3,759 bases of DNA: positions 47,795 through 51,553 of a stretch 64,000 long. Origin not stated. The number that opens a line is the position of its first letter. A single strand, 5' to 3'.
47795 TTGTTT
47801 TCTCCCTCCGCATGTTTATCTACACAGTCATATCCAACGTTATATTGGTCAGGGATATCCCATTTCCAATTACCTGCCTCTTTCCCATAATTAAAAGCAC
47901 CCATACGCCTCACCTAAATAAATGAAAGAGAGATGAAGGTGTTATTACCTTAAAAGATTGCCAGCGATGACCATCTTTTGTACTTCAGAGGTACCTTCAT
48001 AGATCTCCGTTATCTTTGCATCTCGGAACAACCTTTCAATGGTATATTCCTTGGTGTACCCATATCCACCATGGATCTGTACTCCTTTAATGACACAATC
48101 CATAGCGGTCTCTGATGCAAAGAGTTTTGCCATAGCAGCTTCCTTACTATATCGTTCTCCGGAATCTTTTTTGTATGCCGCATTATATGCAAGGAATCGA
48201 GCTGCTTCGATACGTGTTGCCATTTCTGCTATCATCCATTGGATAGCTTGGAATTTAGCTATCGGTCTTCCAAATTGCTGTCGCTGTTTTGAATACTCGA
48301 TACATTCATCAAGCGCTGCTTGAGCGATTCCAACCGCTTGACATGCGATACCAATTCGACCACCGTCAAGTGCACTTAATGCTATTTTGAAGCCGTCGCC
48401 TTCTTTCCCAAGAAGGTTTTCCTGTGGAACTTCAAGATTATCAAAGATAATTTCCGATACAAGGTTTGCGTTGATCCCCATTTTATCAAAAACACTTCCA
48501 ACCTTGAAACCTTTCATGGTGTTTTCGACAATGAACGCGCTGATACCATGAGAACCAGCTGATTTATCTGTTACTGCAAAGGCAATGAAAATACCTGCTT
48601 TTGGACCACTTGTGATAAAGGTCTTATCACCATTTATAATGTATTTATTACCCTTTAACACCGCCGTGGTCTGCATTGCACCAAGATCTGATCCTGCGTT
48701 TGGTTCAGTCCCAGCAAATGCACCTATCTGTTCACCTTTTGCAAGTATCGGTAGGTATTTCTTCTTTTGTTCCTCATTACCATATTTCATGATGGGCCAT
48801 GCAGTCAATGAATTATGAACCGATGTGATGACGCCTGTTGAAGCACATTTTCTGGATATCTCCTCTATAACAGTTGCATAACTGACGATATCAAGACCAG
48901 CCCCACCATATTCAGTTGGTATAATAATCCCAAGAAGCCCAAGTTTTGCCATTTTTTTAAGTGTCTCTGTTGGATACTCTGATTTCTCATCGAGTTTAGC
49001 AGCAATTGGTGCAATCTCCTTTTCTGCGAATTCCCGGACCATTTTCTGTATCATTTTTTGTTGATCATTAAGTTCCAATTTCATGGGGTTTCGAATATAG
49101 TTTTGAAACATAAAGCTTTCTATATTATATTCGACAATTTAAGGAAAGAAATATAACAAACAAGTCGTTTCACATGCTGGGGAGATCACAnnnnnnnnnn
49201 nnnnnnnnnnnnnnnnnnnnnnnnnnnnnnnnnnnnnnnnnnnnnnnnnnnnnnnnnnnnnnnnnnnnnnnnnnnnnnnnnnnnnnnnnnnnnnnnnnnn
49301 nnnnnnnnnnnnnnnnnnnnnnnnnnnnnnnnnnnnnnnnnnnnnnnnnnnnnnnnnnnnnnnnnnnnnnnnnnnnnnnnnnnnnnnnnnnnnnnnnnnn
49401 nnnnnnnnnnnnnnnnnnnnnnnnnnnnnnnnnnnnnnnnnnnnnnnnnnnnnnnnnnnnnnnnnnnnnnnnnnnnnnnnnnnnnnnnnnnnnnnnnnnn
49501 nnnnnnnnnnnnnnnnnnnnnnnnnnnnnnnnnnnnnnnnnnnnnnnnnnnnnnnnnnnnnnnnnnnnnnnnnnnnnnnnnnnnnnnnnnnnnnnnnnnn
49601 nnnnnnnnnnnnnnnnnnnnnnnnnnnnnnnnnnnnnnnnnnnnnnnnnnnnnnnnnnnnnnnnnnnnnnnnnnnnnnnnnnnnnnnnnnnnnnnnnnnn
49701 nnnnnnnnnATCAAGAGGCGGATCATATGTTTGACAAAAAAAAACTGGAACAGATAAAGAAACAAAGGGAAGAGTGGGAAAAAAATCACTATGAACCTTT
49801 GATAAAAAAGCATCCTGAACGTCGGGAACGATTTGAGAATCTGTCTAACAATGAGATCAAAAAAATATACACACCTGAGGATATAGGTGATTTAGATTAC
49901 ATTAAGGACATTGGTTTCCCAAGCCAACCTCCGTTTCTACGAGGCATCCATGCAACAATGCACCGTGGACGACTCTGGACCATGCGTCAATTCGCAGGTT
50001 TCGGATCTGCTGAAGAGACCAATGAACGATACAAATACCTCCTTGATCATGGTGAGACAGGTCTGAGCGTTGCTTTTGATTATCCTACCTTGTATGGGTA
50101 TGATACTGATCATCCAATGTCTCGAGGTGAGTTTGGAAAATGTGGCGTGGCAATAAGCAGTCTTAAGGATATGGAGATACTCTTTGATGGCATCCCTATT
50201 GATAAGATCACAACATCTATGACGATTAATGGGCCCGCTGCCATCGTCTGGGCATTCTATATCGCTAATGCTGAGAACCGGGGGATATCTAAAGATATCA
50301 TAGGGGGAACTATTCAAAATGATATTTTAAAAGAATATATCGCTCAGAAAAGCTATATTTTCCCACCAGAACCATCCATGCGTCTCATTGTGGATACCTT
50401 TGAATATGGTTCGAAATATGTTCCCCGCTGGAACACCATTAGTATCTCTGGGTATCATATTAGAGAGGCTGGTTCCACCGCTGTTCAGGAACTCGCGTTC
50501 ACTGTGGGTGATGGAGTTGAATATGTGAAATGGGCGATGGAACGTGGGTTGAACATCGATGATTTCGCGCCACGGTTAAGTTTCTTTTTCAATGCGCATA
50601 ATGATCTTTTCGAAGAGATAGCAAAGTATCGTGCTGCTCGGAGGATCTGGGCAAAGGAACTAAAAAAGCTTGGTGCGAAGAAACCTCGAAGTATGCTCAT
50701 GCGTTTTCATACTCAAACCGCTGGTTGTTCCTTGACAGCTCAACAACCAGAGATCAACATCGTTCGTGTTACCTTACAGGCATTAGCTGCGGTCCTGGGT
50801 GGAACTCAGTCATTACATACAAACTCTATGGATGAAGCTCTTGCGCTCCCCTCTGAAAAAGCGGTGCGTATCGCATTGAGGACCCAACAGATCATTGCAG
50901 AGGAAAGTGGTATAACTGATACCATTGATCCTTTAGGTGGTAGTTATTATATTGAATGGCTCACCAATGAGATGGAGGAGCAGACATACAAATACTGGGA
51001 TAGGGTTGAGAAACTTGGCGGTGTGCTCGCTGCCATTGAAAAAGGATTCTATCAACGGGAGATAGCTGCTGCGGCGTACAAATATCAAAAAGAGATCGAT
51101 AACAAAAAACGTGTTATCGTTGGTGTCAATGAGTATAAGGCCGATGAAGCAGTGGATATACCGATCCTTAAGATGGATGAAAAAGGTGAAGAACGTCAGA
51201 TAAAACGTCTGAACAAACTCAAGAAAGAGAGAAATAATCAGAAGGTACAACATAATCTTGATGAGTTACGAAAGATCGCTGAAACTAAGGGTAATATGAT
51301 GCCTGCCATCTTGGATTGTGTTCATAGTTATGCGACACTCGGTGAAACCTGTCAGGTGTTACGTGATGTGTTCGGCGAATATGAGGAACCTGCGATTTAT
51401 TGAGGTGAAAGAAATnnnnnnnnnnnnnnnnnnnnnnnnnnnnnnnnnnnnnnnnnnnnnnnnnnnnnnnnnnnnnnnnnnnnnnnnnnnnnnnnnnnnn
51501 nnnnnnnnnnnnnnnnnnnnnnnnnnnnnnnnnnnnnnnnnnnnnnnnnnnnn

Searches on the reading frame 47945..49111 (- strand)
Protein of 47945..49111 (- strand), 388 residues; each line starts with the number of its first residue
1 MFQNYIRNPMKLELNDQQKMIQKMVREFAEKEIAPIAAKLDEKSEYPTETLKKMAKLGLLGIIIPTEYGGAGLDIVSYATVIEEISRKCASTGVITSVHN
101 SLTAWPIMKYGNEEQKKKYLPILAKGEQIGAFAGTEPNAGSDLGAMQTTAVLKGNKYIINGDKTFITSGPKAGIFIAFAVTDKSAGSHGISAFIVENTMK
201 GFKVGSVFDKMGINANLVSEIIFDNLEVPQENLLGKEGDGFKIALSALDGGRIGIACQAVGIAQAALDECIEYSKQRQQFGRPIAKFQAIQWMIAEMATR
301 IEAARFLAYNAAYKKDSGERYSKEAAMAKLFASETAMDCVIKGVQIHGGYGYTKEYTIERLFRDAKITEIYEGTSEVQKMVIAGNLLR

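Call 44: find_encoding_contigs(protein=window:47945-49111:-, flank=10000, max_places=1)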
Protein window:47945-49111:- (388 aa): no gene with exactly this product is on record in the collection.

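Call 45: search_protein_families(library=pfam, proteins=[window:47945-49111:-], max_evalue=0.00001)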
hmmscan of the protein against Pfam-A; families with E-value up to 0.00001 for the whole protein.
window:47945-49111:- (388 aa): 4 families
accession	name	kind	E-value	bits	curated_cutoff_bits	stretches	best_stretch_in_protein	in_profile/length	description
PF00441.29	Acyl-CoA_dh_1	-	3.9e-56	189.8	22.4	1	238-386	1-149/150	Acyl-CoA dehydrogenase, C-terminal domain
PF02771.21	Acyl-CoA_dh_N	-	7.8e-45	152.3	22.9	1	16-127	2-113/113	Acyl-CoA dehydrogenase, N-terminal domain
PF08028.16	Acyl-CoA_dh_2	-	2.7e-29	102.6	22.7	1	253-375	1-133/134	Acyl-CoA dehydrogenase, C-terminal domain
PF02770.24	Acyl-CoA_dh_M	-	8.8e-25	87.2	33.3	1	131-225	1-96/97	Acyl-CoA dehydrogenase, middle domain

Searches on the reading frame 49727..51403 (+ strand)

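Call 45: search_protein_families(library=pfam, proteins=[window:49727-51403:+], max_evalue=0.00001)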
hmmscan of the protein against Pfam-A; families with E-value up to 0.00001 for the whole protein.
window:49727-51403:+ (558 aa): 1 family
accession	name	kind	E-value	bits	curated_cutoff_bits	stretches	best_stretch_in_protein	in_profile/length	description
PF01642.28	MM_CoA_mutase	-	8.2e-225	747.6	22.1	1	40-550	4-512/512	Methylmalonyl-CoA mutase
